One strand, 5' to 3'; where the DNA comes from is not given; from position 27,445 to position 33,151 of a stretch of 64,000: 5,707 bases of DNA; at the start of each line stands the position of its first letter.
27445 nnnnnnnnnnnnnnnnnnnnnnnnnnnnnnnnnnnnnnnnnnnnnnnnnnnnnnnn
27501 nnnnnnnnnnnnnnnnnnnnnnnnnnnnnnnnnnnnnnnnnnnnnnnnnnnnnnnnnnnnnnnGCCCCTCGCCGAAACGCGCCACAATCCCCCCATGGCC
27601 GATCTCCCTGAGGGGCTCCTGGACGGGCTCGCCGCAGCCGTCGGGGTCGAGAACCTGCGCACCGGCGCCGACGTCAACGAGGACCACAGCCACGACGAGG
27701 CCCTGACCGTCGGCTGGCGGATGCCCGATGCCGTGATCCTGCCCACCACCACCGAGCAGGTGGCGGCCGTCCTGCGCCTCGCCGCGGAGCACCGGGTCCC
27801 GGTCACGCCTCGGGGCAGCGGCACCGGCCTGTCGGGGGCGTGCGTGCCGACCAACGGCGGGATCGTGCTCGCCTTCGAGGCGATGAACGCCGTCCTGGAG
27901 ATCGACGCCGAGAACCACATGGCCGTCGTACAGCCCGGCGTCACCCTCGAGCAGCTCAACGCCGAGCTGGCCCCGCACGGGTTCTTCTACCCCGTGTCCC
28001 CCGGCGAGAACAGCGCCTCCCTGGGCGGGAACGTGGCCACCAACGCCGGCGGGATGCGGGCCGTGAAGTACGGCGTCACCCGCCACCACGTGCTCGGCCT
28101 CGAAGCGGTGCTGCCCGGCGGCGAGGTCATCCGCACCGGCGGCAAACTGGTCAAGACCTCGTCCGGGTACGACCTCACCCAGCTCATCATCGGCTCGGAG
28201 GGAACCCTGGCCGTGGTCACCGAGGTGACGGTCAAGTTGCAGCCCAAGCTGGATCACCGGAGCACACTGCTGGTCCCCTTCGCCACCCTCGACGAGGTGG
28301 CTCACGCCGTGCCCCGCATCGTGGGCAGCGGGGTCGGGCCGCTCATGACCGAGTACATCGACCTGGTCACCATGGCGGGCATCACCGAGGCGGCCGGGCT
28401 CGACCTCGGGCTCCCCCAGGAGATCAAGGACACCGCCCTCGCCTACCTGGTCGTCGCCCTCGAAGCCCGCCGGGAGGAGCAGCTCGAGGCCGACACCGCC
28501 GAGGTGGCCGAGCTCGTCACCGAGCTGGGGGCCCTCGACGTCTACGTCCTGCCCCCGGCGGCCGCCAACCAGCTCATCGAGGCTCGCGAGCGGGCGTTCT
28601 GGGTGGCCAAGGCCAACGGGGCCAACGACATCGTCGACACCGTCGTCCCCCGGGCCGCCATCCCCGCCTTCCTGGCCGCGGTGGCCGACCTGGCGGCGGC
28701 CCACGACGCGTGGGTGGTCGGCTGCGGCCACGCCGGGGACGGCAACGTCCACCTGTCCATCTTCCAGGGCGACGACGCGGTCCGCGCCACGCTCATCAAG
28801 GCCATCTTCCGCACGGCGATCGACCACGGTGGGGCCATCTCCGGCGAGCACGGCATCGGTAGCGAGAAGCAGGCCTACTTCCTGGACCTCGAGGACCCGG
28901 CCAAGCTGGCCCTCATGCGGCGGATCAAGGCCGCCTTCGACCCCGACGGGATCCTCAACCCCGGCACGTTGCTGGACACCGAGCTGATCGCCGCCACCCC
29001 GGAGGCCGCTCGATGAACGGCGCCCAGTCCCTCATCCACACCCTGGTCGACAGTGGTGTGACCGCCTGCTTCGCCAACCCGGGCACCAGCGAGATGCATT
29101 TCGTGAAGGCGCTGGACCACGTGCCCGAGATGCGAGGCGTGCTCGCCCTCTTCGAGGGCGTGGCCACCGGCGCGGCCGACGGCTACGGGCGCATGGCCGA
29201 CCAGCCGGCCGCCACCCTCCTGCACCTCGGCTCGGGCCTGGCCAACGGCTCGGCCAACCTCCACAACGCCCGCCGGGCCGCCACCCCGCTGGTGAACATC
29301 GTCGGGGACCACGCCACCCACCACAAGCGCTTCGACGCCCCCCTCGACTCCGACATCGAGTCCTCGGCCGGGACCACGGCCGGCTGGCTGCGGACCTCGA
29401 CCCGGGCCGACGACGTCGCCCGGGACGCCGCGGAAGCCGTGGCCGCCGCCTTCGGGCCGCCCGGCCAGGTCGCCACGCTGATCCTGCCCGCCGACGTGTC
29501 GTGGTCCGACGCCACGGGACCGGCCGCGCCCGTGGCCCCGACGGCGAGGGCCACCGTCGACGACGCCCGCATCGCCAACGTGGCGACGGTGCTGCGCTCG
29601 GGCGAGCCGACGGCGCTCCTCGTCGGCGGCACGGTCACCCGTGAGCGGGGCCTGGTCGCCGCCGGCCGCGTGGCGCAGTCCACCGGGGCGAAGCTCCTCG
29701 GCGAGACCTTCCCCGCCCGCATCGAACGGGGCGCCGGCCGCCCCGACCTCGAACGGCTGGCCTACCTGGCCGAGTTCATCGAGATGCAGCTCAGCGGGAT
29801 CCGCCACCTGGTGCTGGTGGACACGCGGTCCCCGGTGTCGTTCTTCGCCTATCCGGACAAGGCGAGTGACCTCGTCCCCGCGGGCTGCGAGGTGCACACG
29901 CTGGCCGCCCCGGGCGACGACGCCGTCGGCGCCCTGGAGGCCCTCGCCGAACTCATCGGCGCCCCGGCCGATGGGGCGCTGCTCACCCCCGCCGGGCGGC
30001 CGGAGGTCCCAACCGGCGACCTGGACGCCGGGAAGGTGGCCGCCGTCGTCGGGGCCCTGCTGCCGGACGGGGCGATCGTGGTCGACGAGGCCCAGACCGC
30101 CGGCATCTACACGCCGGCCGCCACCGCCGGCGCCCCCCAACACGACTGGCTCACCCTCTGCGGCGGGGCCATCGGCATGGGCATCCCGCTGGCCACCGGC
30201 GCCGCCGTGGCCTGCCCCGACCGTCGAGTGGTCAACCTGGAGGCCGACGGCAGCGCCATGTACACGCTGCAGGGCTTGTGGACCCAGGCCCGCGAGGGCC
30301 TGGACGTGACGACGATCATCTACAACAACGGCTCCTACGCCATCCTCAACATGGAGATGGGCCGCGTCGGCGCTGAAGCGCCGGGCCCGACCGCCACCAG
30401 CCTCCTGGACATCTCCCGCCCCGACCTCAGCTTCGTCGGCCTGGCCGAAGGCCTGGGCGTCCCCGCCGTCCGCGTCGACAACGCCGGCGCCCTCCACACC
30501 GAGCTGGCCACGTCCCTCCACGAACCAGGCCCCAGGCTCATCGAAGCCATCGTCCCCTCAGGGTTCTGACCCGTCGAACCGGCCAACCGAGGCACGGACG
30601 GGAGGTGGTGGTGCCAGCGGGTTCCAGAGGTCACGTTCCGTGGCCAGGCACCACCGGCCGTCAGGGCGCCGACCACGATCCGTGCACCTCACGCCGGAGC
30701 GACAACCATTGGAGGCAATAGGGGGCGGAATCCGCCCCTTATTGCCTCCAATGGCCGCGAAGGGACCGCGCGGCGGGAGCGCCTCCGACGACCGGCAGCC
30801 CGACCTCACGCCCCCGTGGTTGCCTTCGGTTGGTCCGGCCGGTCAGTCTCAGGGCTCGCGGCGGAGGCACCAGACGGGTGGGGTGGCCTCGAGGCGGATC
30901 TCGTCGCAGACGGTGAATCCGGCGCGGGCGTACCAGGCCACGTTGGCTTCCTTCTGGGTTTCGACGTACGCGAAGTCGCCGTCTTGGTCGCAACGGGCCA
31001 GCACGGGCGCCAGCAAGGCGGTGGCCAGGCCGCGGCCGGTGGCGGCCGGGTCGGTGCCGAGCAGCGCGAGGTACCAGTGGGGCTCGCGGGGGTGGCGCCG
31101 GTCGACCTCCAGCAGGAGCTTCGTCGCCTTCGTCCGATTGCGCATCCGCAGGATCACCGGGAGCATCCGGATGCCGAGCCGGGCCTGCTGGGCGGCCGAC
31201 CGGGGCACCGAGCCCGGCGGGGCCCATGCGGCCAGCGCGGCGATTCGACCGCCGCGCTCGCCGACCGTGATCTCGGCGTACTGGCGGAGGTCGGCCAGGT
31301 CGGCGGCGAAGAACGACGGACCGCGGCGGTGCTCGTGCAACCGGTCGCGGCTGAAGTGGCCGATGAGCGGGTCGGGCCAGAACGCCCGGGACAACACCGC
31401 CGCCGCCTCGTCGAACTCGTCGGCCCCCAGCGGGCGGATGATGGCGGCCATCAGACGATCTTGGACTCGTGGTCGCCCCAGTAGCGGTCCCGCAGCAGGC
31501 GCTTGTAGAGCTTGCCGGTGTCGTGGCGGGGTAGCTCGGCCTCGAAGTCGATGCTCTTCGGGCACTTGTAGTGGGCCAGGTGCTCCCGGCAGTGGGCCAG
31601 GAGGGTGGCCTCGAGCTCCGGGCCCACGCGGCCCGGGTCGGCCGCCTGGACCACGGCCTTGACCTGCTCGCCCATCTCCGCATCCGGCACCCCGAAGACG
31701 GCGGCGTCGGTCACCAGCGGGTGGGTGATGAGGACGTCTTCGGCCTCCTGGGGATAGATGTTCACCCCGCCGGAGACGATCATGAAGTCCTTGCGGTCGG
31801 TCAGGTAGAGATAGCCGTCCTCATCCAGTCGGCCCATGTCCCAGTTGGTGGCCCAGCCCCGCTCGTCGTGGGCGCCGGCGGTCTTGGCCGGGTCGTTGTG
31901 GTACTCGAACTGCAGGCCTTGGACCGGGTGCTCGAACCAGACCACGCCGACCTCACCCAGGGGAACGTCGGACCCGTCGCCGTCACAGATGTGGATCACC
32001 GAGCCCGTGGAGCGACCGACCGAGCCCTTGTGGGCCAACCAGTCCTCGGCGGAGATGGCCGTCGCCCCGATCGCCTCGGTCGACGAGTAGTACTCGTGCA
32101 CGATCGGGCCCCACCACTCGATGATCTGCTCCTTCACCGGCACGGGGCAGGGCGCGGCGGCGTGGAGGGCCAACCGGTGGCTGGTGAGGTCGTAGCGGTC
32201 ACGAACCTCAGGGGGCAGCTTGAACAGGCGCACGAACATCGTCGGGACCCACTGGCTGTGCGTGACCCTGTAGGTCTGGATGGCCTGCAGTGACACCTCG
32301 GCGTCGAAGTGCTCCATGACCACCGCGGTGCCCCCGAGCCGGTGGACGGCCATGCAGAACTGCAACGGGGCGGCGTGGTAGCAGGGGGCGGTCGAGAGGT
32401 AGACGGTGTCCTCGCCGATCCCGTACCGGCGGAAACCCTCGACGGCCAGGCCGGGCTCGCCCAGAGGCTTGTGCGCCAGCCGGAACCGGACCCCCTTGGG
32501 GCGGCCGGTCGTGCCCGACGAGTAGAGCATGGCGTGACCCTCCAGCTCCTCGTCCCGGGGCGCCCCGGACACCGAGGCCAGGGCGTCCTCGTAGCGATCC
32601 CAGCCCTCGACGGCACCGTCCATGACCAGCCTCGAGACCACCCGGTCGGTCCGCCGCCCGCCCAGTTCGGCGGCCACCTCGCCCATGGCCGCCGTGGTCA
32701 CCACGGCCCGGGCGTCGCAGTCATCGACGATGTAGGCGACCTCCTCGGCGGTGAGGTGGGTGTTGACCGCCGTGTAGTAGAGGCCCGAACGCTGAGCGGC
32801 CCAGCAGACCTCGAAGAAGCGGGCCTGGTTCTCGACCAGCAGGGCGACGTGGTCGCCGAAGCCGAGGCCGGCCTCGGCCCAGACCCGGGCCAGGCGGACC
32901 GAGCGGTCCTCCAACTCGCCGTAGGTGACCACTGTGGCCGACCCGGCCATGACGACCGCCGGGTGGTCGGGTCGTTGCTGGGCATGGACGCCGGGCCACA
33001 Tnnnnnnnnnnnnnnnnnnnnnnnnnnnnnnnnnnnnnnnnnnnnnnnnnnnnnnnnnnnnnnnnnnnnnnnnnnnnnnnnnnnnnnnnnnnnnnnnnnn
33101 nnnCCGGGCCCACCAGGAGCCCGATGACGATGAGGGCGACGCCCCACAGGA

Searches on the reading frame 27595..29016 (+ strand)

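Call 31: search_protein_families(library=pfam, proteins=[window:27595-29016:+])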
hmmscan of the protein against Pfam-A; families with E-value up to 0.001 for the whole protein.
window:27595-29016:+ (473 aa): 2 families
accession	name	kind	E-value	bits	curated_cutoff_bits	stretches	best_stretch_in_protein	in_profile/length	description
PF02913.24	FAD-oxidase_C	-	3.5e-57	194.4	21.2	1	221-458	4-247/248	FAD linked oxidases, C-terminal domain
PF01565.28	FAD_binding_4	-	1.5e-45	154.7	26.4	1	44-182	1-139/139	FAD binding domain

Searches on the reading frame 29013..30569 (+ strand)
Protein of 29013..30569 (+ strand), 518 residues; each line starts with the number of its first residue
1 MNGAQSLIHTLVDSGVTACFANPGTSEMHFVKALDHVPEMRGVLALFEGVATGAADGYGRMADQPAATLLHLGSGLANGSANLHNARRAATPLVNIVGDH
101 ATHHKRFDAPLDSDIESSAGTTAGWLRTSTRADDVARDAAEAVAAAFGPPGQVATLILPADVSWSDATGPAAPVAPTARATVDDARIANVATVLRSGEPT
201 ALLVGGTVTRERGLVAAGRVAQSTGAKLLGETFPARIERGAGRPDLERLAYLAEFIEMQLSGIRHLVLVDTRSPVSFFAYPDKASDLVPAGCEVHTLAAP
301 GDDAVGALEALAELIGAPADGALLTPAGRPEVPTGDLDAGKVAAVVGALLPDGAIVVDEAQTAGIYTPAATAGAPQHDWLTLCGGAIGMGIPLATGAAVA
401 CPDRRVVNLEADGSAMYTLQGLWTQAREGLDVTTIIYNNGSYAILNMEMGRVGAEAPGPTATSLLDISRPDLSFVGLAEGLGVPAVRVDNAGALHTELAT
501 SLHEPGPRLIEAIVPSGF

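Call 31: search_protein_families(library=pfam, proteins=[window:29013-30569:+])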
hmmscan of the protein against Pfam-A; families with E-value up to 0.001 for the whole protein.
window:29013-30569:+ (518 aa): 2 families
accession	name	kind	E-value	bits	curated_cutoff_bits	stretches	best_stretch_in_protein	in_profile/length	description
PF02776.23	TPP_enzyme_N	-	2.3e-25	89.1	26.8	1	1-106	1-106/119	Thiamine pyrophosphate enzyme, N-terminal TPP binding domain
PF02775.26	TPP_enzyme_C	-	7.8e-24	84.6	21.9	1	379-511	21-150/151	Thiamine pyrophosphate enzyme, C-terminal TPP binding domain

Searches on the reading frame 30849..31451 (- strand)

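Call 31: search_protein_families(library=pfam, proteins=[window:30849-31451:-])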
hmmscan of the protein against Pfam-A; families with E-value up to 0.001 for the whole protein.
window:30849-31451:- (200 aa): 4 families
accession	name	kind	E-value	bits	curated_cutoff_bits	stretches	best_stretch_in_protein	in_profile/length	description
PF00583.31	Acetyltransf_1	-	2.9e-07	31.2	20.7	1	118-179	55-116/116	Acetyltransferase (GNAT) family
PF13673.13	Acetyltransf_10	-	5.2e-05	23.7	23.6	1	127-185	53-113/128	Acetyltransferase (GNAT) domain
PF13508.13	Acetyltransf_7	-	7.8e-05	23.4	27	1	125-180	29-83/84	Acetyltransferase (GNAT) domain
PF13527.13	Acetyltransf_9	-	0.00081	19.8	25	0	127-181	74-126/127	Acetyltransferase (GNAT) domain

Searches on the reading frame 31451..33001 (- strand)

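Call 31: search_protein_families(library=pfam, proteins=[window:31451-33001:-])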
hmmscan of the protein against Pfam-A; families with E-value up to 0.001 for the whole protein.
window:31451-33001:- (516 aa): 2 families
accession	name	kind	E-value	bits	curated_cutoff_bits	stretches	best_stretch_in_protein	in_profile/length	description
PF00501.34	AMP-binding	-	2.5e-63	214.6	29.9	1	6-359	4-377/384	AMP-binding enzyme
PF13193.12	AMP-binding_C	-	5.6e-17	62.9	24.5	1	419-497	1-76/76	AMP-binding enzyme C-terminal domain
